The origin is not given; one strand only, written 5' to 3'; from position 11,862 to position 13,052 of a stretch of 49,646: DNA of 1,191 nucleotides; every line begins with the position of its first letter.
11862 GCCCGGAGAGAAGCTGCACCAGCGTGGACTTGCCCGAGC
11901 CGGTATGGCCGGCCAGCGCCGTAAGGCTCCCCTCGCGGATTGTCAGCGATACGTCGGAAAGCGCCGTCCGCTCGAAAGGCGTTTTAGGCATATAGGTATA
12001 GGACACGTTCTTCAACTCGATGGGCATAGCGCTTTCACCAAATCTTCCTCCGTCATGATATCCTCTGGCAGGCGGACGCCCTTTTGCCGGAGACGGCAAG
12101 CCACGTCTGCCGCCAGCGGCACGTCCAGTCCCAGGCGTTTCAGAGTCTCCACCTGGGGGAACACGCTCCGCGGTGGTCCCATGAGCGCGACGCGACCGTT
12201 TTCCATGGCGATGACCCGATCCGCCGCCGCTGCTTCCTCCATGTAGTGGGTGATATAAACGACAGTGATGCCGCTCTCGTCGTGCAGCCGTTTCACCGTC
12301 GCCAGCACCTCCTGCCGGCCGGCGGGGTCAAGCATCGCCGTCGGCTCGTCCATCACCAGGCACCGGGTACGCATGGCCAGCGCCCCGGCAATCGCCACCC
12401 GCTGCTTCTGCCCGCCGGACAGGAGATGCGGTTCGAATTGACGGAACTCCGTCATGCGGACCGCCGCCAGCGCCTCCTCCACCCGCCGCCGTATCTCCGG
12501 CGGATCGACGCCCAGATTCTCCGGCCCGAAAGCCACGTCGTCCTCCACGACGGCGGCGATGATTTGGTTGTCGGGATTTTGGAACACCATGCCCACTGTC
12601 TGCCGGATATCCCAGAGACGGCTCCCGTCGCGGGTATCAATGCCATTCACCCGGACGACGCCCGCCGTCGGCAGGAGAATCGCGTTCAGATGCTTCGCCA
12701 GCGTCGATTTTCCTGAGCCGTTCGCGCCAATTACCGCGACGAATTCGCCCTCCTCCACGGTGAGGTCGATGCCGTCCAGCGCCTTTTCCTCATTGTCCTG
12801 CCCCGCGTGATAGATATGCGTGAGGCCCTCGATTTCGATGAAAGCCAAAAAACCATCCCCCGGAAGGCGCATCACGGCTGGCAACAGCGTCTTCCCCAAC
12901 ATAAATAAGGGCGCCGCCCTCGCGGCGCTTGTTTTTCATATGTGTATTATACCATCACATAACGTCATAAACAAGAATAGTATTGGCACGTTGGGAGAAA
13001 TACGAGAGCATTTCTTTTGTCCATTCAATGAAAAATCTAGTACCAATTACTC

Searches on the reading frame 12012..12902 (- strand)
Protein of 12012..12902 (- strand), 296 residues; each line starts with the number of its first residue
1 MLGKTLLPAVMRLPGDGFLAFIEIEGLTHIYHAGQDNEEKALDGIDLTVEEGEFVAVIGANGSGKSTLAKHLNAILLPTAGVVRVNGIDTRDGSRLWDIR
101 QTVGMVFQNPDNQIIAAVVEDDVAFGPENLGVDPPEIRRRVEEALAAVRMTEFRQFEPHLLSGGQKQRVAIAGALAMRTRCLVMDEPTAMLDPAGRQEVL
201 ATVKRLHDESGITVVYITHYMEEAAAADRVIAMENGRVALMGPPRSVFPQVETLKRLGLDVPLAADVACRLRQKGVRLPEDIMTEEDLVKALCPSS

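Call 37: search_protein_families(library=pfam, proteins=[window:12012-12902:-], max_evalue=0.00001)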
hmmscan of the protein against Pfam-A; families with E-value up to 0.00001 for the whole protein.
window:12012-12902:- (296 aa): 4 families
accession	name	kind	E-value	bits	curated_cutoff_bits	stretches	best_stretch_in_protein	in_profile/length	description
PF00005.33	ABC_tran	-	5.1e-31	108.5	25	1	42-189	1-137/137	ABC transporter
PF02463.25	SMC_N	-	1e-10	41.9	40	1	52-233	24-211/220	RecF/RecN/SMC N terminal domain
PF13304.12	AAA_21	-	1e-06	29.5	27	0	54-75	1-22/304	AAA domain, putative AbiEii toxin, Type IV TA system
PF13401.12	AAA_22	-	2.3e-06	28.4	27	0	52-218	5-122/130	AAA domain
